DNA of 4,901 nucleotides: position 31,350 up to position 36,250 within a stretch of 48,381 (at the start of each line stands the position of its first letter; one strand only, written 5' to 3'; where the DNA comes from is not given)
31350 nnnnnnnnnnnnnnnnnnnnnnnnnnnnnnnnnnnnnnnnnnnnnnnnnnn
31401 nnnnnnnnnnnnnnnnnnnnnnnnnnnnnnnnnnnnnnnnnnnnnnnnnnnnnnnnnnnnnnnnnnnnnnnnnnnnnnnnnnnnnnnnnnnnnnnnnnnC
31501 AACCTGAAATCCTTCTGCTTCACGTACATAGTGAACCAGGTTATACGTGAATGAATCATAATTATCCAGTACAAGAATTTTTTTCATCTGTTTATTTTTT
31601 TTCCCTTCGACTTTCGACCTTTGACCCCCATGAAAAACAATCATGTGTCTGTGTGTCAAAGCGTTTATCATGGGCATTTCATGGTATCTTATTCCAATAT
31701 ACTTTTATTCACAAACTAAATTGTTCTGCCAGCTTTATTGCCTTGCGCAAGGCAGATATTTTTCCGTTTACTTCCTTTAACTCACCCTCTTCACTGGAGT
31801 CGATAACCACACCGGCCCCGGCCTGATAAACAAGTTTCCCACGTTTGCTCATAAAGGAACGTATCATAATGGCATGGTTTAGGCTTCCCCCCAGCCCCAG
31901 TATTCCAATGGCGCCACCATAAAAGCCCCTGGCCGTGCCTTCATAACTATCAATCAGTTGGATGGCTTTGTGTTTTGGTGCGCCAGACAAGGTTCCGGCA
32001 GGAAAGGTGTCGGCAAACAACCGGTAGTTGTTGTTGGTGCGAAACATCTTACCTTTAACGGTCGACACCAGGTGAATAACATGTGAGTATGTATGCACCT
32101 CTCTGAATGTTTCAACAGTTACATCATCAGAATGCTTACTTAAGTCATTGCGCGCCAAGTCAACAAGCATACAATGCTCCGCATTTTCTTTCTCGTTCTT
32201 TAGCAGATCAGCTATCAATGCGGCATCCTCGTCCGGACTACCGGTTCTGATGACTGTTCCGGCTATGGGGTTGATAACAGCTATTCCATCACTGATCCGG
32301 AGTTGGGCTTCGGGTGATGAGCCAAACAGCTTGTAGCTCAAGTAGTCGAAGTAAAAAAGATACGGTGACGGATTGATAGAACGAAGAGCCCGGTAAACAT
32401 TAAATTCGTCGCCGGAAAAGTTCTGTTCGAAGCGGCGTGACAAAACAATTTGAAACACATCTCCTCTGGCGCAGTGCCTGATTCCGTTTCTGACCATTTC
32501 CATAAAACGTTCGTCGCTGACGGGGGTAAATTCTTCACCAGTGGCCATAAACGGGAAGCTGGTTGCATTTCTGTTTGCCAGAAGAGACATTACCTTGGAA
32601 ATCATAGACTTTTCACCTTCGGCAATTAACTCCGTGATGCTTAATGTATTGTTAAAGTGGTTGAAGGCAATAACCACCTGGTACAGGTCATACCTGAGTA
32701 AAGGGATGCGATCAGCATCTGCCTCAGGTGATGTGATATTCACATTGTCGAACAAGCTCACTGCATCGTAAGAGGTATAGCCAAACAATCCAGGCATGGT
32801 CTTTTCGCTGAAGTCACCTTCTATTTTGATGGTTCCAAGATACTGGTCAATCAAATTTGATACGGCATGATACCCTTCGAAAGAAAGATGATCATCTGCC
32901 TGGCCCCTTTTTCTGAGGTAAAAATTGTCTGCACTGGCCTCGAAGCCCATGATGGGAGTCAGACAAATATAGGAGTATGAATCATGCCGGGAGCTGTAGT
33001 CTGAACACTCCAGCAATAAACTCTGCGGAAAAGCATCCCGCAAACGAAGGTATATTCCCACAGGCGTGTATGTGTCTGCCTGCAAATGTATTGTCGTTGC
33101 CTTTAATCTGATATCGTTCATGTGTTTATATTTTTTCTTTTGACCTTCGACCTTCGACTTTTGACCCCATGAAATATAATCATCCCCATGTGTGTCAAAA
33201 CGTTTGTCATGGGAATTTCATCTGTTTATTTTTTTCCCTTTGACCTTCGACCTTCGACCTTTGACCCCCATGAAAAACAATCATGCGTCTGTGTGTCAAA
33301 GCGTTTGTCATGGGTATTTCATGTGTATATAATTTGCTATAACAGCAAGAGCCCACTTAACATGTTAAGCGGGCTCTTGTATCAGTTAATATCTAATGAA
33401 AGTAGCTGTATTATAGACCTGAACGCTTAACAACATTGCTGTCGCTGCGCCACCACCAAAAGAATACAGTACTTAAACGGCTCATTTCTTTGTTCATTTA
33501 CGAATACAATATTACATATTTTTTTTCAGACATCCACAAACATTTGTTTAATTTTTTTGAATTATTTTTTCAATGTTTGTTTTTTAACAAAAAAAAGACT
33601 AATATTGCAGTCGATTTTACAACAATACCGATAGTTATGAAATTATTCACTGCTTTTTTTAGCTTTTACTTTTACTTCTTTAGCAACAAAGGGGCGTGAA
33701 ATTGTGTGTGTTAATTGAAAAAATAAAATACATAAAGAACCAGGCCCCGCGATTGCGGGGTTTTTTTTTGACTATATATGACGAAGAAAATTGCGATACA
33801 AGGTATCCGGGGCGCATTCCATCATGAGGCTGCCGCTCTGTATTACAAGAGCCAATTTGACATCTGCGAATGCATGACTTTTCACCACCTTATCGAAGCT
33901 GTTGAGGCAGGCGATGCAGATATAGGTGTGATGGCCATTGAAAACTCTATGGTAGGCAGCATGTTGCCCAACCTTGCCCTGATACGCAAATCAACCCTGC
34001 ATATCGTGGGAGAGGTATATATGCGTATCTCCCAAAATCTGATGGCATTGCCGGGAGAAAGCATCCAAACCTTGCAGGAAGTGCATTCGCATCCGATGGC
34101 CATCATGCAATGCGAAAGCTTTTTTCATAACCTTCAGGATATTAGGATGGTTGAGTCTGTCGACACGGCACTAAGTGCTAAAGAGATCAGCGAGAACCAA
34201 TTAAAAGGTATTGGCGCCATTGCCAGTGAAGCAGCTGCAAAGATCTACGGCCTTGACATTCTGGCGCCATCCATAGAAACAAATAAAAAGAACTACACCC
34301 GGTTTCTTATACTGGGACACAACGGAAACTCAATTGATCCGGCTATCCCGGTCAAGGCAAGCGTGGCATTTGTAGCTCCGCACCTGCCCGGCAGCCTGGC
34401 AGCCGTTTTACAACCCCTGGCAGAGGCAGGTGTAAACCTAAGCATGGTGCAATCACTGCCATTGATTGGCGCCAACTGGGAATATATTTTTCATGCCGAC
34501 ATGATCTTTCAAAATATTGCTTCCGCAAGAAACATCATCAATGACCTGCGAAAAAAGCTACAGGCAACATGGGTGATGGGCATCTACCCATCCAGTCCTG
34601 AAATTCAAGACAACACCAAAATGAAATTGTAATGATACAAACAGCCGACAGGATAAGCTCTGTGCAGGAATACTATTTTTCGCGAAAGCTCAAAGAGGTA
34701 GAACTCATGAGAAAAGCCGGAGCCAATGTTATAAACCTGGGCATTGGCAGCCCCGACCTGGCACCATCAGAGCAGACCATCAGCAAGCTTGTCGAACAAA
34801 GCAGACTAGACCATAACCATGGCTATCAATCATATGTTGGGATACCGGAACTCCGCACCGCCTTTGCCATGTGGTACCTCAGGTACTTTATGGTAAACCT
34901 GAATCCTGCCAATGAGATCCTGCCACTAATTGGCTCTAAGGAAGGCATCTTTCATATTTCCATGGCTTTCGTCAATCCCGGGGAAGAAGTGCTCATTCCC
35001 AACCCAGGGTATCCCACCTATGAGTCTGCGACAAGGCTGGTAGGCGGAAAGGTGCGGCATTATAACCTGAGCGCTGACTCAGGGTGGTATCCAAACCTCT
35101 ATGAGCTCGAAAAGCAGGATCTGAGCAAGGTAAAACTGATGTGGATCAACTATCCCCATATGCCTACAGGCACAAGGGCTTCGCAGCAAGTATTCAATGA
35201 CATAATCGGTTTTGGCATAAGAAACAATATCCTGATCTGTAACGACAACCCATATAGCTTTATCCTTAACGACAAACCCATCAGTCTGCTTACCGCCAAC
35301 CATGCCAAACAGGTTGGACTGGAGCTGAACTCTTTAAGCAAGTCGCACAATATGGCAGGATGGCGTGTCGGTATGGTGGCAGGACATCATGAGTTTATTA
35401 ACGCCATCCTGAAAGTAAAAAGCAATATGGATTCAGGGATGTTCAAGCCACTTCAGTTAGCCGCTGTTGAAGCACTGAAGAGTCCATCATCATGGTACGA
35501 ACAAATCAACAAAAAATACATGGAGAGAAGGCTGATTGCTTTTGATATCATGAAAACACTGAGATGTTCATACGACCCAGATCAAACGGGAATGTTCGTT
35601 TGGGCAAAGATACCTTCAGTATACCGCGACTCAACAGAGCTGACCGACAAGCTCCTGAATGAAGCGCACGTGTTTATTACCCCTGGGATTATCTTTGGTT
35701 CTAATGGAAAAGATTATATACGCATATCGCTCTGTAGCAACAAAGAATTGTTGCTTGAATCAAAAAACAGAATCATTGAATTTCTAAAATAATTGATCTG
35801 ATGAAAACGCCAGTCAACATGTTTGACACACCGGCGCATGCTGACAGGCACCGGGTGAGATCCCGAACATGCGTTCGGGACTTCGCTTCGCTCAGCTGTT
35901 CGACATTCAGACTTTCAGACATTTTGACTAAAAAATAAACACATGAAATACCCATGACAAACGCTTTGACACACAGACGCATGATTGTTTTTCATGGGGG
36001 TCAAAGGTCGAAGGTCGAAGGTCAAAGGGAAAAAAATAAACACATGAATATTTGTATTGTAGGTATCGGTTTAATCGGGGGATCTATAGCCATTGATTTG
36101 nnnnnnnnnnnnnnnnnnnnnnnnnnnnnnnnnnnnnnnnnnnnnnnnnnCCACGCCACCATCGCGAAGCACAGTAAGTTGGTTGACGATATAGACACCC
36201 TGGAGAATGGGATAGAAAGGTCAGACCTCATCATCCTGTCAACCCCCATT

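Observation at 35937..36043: About 100-nt repeat family that always ends exactly at a start codon and donates the initiation context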

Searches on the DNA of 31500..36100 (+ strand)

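Call 63: search_rna_families(source=window, start=31500, end=36100, threshold=evalue, max_evalue=1)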
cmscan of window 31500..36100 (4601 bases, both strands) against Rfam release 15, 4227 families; matches with E-value up to 1: 3.
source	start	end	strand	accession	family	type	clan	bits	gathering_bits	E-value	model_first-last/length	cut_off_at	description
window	33636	33769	+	RF01859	Phe_leader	Cis-reg; leader;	-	34.4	55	0.0045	1-125/125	no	Phenylalanine leader peptide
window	33345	33505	-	RF02607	AbsR25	Gene; sRNA;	-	25.3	47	0.29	1-164/164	no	Acinetobacter sRNA 25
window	33660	33768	+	RF00512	Leu_leader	Cis-reg; leader;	-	21.2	50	0.49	1-148/148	no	Leucine operon leader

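Call 75: search_dna_similar(query=window:35930-36046:+, collection=plasmids, mode=distant, max_evalue=0.01, max_rows=10)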
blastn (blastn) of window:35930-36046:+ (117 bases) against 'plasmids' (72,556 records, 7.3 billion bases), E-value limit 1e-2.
Records with a match: 3; places in all: 20; records where one place covers at least 80% of the query: 0.
Best place of each record, by identity: 90-95% 3.
By first word of the organism name: Burkholderia 2; Haematobacter 1.
By predicted mobility (MOB-suite, as given by PLSDB): conjugative 2; non-mobilizable 1.
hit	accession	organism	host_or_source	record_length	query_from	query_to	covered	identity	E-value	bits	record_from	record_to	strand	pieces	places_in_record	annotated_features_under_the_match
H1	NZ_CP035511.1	Haematobacter massiliensis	single cell,human skin swab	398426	70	99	26%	93.3%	7e-3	46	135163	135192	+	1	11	none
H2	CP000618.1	Burkholderia vietnamiensis G4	-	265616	70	99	26%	93.3%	7e-3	46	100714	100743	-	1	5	none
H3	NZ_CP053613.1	Burkholderia sp. MBR-1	-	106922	70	99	26%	93.3%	7e-3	46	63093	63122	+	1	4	none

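Call 76: search_dna_similar(query=window:35930-36046:+, collection=phages, mode=distant, max_evalue=0.01, max_rows=10)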
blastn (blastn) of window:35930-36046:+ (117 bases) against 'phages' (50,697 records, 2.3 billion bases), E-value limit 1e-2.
No match.
